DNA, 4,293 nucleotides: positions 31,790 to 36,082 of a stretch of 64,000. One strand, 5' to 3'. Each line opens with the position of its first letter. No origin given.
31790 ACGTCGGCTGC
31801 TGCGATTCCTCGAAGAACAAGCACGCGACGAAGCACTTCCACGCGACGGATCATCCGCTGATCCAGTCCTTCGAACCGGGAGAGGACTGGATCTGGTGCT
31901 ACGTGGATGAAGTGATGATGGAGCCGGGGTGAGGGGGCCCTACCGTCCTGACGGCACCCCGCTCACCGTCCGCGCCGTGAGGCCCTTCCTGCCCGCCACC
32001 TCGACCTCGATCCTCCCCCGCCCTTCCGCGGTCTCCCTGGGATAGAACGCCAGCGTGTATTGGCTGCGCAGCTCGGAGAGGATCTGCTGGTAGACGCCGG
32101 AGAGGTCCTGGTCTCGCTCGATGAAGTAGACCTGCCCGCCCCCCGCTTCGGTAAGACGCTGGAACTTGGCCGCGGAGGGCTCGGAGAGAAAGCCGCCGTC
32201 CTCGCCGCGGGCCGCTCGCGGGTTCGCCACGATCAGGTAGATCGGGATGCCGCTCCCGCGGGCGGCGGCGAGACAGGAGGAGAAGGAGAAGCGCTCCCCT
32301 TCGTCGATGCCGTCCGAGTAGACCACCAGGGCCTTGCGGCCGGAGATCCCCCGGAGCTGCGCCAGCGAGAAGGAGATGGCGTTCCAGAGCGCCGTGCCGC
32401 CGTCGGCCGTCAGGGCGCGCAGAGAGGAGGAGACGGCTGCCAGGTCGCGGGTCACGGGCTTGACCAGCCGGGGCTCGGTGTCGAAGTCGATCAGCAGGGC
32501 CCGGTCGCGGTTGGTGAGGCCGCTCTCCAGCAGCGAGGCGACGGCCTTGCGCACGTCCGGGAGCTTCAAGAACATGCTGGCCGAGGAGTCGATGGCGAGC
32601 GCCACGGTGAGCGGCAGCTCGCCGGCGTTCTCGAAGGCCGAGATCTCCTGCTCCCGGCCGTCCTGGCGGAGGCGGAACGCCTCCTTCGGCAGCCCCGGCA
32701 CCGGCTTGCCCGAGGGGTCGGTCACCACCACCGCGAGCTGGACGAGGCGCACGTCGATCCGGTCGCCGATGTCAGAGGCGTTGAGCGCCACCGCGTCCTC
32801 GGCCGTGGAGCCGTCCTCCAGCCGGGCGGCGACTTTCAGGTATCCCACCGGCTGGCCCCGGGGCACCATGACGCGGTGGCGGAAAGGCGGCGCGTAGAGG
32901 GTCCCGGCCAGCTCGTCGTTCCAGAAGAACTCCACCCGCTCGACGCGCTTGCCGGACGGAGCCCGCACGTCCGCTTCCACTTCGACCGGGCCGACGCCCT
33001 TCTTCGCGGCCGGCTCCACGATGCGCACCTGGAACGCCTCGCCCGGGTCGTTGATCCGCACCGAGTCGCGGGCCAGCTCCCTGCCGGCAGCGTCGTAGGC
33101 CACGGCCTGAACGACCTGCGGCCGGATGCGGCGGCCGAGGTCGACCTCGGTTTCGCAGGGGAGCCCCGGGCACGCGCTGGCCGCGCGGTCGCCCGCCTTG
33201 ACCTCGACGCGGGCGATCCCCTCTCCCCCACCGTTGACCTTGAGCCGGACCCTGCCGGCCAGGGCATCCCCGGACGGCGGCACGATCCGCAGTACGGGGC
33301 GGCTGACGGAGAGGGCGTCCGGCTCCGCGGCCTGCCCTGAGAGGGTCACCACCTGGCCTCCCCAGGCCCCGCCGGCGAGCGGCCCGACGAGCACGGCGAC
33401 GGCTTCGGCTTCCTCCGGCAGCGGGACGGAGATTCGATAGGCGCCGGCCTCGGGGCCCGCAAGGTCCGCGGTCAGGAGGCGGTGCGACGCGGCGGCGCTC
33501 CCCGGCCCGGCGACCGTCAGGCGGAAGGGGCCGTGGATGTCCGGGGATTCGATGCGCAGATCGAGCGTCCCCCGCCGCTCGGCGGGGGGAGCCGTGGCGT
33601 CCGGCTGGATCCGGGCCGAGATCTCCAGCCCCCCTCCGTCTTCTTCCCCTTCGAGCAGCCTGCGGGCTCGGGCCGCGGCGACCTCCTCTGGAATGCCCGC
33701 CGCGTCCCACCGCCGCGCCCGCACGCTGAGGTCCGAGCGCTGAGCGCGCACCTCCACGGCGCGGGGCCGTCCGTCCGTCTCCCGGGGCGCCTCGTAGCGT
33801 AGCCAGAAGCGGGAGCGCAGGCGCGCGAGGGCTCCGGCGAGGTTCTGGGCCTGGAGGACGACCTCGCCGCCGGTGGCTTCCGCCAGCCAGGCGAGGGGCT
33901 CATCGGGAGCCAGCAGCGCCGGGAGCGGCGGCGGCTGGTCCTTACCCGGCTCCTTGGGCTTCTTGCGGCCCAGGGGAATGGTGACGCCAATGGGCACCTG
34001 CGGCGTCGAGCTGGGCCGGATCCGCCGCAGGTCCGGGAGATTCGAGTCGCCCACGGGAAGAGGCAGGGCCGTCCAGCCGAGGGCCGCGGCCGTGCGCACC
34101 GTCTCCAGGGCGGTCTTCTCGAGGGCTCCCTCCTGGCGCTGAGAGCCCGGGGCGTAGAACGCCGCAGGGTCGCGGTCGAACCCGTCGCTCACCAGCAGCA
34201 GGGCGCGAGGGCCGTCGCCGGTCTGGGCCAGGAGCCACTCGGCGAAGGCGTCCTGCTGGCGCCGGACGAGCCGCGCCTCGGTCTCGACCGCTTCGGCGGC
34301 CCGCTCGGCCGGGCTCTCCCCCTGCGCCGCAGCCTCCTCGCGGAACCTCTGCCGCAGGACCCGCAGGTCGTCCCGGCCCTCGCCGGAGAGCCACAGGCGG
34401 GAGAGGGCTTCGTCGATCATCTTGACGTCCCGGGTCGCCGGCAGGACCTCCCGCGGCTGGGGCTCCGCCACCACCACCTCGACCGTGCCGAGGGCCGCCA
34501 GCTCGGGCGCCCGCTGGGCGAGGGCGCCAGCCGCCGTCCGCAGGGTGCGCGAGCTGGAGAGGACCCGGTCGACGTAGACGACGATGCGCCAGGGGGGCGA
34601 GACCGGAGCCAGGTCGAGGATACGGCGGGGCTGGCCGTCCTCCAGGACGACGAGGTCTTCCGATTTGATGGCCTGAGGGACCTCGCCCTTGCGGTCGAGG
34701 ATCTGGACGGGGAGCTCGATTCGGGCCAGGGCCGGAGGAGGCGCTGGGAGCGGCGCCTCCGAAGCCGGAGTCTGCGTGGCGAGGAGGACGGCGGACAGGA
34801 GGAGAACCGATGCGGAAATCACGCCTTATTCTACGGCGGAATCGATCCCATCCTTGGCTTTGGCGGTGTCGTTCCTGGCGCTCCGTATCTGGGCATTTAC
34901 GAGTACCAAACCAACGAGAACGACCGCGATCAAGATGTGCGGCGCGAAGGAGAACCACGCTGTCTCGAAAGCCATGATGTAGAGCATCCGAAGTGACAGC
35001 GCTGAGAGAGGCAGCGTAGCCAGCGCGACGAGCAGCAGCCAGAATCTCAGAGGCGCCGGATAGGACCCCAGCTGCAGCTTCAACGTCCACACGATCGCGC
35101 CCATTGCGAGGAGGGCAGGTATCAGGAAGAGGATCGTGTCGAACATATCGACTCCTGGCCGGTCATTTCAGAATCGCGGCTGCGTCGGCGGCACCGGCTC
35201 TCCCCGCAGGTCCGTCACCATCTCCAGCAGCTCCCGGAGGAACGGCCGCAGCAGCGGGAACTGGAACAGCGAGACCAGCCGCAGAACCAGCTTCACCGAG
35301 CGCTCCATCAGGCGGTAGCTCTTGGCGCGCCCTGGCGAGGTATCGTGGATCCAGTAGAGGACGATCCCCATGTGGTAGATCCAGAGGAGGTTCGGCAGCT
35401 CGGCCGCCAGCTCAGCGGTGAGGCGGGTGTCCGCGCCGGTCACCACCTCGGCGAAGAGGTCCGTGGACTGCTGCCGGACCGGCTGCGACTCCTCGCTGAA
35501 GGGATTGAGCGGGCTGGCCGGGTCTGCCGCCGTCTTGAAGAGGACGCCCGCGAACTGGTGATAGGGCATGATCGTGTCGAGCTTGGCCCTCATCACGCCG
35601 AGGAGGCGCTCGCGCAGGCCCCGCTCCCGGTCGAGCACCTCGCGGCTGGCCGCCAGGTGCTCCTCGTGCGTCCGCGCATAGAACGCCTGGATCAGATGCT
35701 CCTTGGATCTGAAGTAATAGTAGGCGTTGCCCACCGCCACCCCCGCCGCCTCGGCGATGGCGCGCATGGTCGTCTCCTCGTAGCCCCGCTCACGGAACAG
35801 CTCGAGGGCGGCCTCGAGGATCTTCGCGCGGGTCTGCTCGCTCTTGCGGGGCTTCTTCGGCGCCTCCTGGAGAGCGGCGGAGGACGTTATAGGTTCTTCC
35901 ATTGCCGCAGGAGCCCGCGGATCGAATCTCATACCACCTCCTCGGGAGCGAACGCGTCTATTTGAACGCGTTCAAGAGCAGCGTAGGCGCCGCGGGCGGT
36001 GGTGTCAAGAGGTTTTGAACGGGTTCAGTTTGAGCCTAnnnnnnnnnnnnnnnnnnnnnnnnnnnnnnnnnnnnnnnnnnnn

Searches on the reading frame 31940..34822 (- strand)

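Call 17: search_protein_families(library=pfam, proteins=[window:31940-34822:-], max_evalue=0.001)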
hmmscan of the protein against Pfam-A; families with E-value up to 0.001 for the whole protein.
window:31940-34822:- (960 aa): 2 families
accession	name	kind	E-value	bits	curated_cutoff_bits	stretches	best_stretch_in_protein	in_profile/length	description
PF13519.12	VWA_2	-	1.1e-10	42.6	27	1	741-838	2-106/107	von Willebrand factor type A domain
PF17957.7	Big_7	-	0.00077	20.5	24.1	0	598-652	2-57/70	Bacterial Ig domain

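Call 68: search_protein_families(library=padloc, proteins=[window:31940-34822:-], max_evalue=0.001)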
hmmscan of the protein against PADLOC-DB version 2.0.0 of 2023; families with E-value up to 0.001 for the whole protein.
window:31940-34822:- (960 aa): 0 families

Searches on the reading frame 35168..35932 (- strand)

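Call 17: search_protein_families(library=pfam, proteins=[window:35168-35932:-], max_evalue=0.001)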
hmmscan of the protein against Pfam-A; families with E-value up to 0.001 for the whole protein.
window:35168-35932:- (254 aa): 2 families
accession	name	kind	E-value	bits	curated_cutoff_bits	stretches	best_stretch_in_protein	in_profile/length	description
PF17931.6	TetR_C_23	-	7e-25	88.1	29.1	1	109-231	1-116/127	Tetracyclin repressor-like, C-terminal domain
PF00440.29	TetR_N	-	1.3e-19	70.1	24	1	38-83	1-46/47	Bacterial regulatory proteins, tetR family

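Call 68: search_protein_families(library=padloc, proteins=[window:35168-35932:-], max_evalue=0.001)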
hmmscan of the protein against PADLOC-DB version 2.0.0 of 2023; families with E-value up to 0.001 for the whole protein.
window:35168-35932:- (254 aa): 0 families
